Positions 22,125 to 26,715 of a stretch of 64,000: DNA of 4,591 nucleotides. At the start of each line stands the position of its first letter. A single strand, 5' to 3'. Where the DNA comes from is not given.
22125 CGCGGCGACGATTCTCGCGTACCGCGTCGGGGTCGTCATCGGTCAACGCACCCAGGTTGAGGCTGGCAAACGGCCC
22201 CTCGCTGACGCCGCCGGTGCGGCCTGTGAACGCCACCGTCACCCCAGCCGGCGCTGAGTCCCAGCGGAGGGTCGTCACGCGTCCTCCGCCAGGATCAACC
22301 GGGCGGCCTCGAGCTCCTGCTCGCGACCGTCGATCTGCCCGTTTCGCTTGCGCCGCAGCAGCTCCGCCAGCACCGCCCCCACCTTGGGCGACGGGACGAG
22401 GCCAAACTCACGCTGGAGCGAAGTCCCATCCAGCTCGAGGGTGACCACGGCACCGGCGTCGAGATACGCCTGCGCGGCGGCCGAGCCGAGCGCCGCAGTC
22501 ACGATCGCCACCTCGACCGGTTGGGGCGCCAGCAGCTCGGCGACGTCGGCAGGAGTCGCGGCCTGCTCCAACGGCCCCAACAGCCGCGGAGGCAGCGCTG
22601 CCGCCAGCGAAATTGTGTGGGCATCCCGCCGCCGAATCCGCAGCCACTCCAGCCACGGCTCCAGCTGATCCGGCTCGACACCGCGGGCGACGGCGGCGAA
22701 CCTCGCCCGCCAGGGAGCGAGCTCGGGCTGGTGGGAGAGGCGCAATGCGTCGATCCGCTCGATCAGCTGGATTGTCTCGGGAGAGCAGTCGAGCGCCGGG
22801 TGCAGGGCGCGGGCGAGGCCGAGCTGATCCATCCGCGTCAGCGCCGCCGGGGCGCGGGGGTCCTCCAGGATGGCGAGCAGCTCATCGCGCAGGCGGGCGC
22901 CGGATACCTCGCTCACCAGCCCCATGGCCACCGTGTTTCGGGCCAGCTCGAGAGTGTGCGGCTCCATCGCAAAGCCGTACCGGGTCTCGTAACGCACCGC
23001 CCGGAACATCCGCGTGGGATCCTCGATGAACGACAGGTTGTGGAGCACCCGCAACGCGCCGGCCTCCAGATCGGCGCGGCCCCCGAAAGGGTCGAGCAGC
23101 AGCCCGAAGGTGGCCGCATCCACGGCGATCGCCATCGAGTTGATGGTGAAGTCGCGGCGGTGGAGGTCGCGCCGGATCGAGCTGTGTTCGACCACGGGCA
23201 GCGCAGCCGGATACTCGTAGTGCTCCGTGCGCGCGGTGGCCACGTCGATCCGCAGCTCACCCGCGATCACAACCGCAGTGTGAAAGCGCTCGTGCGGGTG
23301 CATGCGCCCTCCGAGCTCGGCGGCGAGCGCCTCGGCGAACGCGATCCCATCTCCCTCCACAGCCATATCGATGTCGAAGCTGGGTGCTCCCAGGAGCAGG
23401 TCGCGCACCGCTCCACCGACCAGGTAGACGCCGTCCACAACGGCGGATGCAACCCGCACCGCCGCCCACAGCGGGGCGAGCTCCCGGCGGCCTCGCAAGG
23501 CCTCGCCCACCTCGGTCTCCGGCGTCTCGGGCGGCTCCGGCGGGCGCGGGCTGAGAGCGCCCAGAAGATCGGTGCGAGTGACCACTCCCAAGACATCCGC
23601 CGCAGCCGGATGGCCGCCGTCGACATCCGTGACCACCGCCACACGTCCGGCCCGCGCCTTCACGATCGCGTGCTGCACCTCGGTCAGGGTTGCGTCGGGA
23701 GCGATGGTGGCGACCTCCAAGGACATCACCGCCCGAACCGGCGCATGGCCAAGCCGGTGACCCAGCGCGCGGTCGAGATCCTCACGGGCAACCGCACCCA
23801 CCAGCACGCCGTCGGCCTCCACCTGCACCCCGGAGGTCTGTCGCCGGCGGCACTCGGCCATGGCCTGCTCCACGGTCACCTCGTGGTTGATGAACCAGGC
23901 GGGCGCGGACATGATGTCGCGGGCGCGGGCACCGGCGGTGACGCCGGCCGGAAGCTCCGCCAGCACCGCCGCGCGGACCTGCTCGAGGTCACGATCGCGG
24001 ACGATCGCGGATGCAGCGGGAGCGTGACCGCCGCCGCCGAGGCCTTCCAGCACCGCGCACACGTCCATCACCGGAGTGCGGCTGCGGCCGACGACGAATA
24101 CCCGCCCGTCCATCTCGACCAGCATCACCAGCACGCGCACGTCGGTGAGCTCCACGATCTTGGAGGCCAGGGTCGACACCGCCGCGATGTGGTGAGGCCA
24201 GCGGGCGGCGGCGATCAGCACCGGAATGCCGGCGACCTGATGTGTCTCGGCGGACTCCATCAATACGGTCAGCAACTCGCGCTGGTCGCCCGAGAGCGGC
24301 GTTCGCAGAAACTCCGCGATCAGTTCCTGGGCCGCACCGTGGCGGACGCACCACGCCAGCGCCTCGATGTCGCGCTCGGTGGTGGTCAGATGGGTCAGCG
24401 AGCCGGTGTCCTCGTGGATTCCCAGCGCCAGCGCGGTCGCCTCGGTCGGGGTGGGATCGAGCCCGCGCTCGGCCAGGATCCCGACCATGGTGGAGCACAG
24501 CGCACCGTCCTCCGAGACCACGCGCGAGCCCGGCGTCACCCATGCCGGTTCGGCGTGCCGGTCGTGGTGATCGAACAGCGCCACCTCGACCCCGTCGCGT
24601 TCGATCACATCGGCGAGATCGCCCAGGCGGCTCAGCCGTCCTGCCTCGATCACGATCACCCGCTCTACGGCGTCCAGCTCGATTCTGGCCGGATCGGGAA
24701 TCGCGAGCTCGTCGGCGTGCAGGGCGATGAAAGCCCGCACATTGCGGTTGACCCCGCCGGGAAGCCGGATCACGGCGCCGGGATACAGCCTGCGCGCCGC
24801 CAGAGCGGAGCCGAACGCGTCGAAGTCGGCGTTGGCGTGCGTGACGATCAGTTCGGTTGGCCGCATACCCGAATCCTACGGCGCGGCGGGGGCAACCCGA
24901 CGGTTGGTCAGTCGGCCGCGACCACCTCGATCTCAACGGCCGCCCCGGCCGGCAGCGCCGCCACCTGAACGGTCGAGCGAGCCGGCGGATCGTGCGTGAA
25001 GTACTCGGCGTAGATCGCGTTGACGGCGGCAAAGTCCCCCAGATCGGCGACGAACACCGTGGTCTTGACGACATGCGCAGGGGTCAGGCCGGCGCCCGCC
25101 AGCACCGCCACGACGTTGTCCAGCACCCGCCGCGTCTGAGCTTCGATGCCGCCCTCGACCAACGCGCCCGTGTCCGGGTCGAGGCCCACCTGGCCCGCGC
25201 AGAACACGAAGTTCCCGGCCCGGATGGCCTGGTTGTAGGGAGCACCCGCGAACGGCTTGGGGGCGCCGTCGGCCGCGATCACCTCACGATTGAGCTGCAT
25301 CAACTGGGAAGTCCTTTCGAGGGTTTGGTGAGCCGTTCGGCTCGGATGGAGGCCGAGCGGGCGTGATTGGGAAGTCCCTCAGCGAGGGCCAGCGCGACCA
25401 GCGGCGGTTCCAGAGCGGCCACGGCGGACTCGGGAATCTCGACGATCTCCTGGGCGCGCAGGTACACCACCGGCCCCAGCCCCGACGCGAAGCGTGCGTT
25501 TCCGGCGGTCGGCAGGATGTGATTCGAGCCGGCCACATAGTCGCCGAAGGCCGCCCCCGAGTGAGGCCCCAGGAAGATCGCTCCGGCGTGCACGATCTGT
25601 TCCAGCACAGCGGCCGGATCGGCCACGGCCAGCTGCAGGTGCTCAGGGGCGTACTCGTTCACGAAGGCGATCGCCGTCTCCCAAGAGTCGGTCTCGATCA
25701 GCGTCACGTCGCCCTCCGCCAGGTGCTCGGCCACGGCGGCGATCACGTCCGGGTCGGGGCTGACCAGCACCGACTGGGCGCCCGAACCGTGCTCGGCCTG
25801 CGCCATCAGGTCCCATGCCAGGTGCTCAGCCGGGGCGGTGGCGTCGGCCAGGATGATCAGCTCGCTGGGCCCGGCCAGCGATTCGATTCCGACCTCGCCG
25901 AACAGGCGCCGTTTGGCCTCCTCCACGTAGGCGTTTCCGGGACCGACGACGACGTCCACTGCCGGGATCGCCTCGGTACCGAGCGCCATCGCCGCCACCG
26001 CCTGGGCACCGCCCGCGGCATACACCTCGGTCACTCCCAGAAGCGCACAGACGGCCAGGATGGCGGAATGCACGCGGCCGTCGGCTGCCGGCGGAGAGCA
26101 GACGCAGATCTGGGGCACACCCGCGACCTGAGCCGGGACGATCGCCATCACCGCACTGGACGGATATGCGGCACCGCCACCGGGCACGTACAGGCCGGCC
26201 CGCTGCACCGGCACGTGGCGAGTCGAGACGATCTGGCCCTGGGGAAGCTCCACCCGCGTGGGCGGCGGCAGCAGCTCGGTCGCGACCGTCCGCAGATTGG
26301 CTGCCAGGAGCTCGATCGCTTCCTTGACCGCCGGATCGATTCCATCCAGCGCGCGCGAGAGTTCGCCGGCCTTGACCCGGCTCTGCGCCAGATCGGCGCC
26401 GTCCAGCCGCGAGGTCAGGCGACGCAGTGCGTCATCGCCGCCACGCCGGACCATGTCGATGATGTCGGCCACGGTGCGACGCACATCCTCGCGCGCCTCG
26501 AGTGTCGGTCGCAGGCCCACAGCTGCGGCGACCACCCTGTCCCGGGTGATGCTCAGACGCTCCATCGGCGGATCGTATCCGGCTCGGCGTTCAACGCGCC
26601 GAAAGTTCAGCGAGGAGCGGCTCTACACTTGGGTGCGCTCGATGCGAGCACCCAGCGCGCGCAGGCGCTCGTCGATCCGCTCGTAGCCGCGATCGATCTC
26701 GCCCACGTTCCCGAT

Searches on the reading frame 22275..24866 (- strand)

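Call 50: search_protein_families(library=pfam, proteins=[window:22275-24866:-], max_evalue=0.0001)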
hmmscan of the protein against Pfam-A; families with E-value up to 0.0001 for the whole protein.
window:22275-24866:- (863 aa): 5 families
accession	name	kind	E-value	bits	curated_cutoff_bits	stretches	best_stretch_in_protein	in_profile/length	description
PF01743.26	PolyA_pol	-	3.2e-29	102.3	23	1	480-606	1-126/126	Poly A polymerase head domain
PF00571.33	CBS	-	6.3e-14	52.5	24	1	377-439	1-56/57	CBS domain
PF12627.12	PolyA_pol_RNAbd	-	3.2e-09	36.8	22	1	631-693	1-61/64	Probable RNA and SrmB- binding site of polymerase A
PF01368.27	DHH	-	2e-06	28.6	28.1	1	6-150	3-125/125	DHH family, N-terminal domain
PF02272.25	DHHA1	-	3.6e-05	24.6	25.9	0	226-301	14-96/102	DHHA1 domain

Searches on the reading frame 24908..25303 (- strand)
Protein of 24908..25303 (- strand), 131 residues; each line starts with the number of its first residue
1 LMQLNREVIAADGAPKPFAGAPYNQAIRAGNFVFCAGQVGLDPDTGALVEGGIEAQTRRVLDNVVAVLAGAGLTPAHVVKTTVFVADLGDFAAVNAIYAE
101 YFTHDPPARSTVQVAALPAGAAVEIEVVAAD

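Call 50: search_protein_families(library=pfam, proteins=[window:24908-25303:-], max_evalue=0.0001)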
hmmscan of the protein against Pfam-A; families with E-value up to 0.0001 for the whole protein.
window:24908-25303:- (131 aa): 1 family
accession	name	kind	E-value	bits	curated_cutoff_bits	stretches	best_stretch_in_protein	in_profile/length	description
PF01042.26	Ribonuc_L-PSP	-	1.5e-41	141.6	27.3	1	17-130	5-120/121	Endoribonuclease L-PSP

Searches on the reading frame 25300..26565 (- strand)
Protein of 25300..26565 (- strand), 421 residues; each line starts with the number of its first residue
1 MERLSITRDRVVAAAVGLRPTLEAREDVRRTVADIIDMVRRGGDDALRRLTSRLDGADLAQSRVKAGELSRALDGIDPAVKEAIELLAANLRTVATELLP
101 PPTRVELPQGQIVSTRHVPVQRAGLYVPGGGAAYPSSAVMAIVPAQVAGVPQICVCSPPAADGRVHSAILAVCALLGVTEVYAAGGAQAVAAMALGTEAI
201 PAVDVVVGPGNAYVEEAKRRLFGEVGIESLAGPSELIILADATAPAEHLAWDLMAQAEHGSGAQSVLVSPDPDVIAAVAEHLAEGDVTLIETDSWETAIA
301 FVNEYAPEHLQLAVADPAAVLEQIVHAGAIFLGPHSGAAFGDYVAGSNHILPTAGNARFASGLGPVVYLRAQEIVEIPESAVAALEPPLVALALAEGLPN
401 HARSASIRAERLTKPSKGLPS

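Call 50: search_protein_families(library=pfam, proteins=[window:25300-26565:-], max_evalue=0.0001)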
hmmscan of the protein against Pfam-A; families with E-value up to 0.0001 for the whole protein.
window:25300-26565:- (421 aa): 1 family
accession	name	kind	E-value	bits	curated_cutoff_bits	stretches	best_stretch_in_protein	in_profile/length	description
PF00815.25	Histidinol_dh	-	5.3e-131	437.9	27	1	24-408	7-410/411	Histidinol dehydrogenase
